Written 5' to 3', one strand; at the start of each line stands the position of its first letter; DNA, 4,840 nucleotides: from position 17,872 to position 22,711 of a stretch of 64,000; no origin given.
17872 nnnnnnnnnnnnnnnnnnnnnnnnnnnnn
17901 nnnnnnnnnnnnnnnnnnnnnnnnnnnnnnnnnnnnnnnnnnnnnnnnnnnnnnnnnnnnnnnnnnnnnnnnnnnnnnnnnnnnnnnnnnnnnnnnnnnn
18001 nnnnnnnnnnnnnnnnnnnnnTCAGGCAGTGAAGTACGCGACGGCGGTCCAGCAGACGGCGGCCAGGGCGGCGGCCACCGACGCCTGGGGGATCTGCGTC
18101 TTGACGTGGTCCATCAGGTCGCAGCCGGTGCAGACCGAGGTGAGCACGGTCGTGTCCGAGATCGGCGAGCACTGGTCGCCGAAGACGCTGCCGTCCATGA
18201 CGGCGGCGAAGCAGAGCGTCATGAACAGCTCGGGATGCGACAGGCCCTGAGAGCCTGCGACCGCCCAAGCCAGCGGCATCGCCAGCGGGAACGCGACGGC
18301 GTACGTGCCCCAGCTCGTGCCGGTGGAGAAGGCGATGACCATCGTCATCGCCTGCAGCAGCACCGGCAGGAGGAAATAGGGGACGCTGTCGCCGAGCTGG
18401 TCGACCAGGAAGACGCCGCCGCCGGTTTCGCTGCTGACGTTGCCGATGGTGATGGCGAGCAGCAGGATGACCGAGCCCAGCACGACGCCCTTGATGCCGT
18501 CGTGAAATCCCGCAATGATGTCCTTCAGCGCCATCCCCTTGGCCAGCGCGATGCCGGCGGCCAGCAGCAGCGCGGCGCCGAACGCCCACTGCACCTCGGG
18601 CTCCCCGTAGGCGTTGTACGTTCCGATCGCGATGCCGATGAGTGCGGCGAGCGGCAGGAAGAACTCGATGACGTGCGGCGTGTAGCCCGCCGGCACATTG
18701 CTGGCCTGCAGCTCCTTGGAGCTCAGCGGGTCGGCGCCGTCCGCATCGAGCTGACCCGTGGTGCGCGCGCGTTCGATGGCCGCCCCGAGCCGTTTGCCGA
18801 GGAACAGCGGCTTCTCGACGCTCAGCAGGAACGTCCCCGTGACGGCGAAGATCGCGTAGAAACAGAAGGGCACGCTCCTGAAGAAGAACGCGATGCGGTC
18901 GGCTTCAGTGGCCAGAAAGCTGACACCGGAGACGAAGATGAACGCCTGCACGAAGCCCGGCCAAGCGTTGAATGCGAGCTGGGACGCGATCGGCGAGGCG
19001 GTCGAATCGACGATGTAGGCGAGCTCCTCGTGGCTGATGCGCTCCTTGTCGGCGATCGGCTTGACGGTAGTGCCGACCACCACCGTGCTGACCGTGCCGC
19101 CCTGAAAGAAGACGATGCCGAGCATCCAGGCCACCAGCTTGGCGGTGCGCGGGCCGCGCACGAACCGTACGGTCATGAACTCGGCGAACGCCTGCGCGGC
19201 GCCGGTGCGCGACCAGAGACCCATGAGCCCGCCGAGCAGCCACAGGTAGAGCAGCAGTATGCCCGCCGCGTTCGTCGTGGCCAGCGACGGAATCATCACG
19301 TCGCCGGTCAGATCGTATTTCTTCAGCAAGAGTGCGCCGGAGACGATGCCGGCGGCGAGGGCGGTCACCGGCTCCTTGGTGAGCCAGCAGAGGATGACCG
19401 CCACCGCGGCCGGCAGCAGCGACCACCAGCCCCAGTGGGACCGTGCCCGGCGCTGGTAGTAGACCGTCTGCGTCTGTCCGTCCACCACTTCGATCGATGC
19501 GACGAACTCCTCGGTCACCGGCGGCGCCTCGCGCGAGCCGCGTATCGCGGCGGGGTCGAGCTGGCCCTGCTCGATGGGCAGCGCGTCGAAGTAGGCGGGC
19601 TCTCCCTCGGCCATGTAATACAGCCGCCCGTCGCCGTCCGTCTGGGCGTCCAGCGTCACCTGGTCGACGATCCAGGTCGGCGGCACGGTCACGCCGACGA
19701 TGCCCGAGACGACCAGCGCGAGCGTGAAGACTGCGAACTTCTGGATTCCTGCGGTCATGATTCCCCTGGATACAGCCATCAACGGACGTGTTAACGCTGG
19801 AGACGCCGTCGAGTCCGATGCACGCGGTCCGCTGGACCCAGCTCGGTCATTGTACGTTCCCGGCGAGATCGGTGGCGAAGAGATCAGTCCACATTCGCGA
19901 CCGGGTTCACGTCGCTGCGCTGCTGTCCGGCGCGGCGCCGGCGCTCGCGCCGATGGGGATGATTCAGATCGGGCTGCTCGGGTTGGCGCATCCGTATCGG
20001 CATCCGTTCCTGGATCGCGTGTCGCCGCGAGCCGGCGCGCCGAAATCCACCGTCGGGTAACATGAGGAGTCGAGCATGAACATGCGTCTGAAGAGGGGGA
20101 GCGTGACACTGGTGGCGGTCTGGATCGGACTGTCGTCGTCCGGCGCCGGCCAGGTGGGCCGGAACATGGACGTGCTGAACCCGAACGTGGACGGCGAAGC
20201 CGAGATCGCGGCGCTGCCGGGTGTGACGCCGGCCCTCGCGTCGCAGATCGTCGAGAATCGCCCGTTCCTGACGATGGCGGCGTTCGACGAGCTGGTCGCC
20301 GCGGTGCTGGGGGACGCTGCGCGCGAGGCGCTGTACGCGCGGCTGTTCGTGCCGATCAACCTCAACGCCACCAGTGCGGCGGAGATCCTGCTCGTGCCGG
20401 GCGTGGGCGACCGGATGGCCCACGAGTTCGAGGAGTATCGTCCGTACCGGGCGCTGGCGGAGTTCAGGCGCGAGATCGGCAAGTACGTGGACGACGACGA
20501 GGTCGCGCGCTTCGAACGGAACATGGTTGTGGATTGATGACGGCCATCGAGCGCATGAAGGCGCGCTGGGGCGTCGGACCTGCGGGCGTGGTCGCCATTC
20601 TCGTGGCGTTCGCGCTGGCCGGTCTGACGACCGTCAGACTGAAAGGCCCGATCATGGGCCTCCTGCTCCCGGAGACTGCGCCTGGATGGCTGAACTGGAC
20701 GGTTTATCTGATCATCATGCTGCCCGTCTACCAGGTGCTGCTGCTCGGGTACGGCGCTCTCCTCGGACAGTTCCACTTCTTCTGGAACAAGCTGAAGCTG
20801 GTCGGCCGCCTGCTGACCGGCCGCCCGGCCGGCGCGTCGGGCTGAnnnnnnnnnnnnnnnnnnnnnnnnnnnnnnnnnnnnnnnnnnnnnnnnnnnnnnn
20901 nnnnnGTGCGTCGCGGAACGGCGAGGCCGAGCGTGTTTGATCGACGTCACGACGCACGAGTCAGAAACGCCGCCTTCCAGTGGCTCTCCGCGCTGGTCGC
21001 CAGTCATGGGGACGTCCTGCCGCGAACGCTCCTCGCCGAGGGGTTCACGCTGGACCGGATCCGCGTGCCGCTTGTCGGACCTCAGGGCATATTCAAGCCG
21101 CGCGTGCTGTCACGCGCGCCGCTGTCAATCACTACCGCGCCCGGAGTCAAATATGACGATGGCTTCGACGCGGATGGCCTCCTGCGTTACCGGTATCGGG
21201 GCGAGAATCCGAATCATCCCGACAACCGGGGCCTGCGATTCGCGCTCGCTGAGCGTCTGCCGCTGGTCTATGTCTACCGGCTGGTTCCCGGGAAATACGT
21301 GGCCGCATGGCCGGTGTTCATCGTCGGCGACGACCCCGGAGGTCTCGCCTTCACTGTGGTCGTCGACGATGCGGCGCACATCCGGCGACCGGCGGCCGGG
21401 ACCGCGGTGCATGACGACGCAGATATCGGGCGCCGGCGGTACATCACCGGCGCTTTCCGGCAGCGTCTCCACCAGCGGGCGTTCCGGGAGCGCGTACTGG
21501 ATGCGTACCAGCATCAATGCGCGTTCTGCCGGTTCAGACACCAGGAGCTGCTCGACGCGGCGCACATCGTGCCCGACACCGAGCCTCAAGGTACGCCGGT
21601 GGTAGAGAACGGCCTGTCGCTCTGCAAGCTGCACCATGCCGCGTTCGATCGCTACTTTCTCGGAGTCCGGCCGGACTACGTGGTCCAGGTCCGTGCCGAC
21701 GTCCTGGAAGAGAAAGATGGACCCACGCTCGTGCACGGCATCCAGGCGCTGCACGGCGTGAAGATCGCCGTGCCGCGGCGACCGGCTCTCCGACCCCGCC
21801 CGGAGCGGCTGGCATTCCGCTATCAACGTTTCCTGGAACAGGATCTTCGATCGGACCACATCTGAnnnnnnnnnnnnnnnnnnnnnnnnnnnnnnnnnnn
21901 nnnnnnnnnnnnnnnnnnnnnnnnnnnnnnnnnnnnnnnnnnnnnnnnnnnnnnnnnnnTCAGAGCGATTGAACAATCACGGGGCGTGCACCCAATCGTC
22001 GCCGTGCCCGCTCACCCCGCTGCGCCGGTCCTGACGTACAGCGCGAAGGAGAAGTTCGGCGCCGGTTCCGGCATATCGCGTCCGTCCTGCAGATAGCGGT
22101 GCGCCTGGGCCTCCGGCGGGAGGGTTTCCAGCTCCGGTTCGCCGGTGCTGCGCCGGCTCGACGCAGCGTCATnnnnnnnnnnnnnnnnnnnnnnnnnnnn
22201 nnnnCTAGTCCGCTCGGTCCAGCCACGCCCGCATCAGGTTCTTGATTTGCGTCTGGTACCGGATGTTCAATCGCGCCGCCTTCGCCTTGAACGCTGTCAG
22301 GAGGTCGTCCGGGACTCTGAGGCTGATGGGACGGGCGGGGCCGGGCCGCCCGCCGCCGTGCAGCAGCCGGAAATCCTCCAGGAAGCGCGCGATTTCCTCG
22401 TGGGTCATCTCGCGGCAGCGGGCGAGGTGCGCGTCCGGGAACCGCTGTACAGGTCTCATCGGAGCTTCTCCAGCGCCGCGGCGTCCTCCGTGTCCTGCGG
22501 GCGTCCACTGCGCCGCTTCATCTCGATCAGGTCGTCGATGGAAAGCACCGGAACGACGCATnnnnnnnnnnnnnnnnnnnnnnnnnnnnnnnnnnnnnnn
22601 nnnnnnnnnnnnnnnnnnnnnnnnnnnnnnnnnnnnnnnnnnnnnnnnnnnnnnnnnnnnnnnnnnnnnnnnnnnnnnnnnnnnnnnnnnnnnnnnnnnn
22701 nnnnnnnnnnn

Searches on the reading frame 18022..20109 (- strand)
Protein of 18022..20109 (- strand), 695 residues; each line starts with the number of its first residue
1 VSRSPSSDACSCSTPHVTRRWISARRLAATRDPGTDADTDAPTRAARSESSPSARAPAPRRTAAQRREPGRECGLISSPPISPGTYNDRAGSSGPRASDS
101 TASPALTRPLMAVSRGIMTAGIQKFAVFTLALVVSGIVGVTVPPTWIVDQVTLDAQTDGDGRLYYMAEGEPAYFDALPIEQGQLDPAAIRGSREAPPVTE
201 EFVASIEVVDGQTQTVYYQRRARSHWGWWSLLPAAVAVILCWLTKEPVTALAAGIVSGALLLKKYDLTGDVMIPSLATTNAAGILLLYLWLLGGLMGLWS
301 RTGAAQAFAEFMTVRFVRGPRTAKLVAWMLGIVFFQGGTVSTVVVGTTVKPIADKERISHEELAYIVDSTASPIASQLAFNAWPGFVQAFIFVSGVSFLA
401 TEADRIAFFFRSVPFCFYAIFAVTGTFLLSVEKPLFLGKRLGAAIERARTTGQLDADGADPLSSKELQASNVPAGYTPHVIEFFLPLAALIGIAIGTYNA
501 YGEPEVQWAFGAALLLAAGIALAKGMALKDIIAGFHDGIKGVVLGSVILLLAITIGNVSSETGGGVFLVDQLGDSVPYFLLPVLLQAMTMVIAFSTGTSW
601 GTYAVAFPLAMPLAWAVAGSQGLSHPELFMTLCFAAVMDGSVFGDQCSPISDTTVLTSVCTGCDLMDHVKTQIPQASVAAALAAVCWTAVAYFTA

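Call 10: search_protein_families(library=pfam, proteins=[window:18022-20109:-], max_evalue=0.01)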
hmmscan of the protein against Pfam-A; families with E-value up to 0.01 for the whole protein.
window:18022-20109:- (695 aa): 1 family
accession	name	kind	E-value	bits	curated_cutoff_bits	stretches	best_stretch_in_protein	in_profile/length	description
PF03553.21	Na_H_antiporter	-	6.1e-28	98.4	23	1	401-686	28-297/303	Na+/H+ antiporter family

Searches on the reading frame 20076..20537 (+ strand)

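Call 10: search_protein_families(library=pfam, proteins=[window:20076-20537:+], max_evalue=0.01)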
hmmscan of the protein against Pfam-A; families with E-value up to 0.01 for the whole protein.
window:20076-20537:+ (153 aa): 4 families
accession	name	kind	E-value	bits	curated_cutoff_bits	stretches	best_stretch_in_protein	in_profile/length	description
PF12836.13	HHH_3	-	9.6e-10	38.9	27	2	92-127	4-43/65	Helix-hairpin-helix motif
PF00633.29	HHH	-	9.6e-07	28.8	24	0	41-60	10-29/30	Helix-hairpin-helix motif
PF06514.17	PsbU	-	0.00053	20.4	24.5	0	25-67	9-48/93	Photosystem II 12 kDa extrinsic protein (PsbU)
PF14520.12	HHH_5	-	0.006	17.5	27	0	45-66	5-25/57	Helix-hairpin-helix domain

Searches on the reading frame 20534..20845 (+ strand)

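Call 10: search_protein_families(library=pfam, proteins=[window:20534-20845:+], max_evalue=0.01)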
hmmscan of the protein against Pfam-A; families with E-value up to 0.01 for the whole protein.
window:20534-20845:+ (103 aa): 1 family
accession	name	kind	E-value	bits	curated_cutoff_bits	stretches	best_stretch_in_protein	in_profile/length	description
PF20584.3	DUF6787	-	1.7e-23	83.2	27.5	1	22-92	2-73/79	Family of unknown function (DUF6787)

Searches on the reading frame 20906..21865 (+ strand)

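Call 10: search_protein_families(library=pfam, proteins=[window:20906-21865:+], max_evalue=0.01)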
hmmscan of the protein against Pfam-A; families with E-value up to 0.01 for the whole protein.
window:20906-21865:+ (319 aa): 1 family
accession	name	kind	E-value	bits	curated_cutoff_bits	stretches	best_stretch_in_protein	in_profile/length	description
PF13391.12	HNH_2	-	2.2e-12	47.1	21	1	205-254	1-65/66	HNH endonuclease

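Call 15: search_protein_families(library=padloc, proteins=[window:20906-21865:+], max_evalue=0.01)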
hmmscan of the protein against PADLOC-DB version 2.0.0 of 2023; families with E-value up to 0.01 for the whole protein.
window:20906-21865:+ (319 aa): 2 families
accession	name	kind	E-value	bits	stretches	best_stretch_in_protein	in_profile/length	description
PDLC04132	HNH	-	2e-19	67.8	1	183-310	147-272/286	-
PDLC03546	HNH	-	6.3e-08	30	1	167-271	138-242/282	Type II restriction enzyme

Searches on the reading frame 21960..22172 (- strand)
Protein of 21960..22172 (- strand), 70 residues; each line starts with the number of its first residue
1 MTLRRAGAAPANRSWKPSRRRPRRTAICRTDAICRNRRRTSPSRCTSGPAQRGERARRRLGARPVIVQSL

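Call 10: search_protein_families(library=pfam, proteins=[window:21960-22172:-], max_evalue=0.01)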
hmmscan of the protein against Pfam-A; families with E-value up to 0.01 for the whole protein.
window:21960-22172:- (70 aa): 0 families

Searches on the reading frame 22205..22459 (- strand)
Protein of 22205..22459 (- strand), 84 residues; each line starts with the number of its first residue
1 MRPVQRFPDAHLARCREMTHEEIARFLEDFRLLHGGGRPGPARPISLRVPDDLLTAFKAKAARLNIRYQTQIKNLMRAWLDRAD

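Call 15: search_protein_families(library=padloc, proteins=[window:22205-22459:-], max_evalue=0.01)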
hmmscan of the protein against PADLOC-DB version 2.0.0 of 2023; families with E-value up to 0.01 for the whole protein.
window:22205-22459:- (84 aa): 0 families

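Call 47: search_protein_families(library=ncbifam, proteins=[window:22205-22459:-], max_evalue=0.01)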
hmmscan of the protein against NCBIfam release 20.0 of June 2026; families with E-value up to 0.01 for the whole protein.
window:22205-22459:- (84 aa): 1 family
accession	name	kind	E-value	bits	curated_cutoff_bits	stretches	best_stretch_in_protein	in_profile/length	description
NF047399.1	BrnA_antitoxin_add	equivalog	0.005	17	60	1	42-77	32-67/70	type II toxin-antitoxin system BrnA family antitoxin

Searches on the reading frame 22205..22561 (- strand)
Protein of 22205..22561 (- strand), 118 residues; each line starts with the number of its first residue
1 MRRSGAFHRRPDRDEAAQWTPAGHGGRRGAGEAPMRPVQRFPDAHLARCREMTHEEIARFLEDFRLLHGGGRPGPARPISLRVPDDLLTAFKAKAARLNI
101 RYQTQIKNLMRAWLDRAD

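Call 10: search_protein_families(library=pfam, proteins=[window:22205-22561:-], max_evalue=0.01)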
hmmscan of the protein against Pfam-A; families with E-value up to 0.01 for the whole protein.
window:22205-22561:- (118 aa): 3 families
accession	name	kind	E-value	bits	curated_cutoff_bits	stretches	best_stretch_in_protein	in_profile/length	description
PF14384.12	BrnA_antitoxin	-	7.6e-06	26.7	26.1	1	50-114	3-68/68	BrnA antitoxin of type II toxin-antitoxin system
PF12441.14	CopG_antitoxin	-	5.8e-05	24.2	28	1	78-111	44-77/79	CopG antitoxin of type II toxin-antitoxin system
PF02244.21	Propep_M14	-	0.0041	17.6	22.1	1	74-110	31-67/73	Carboxypeptidase activation peptide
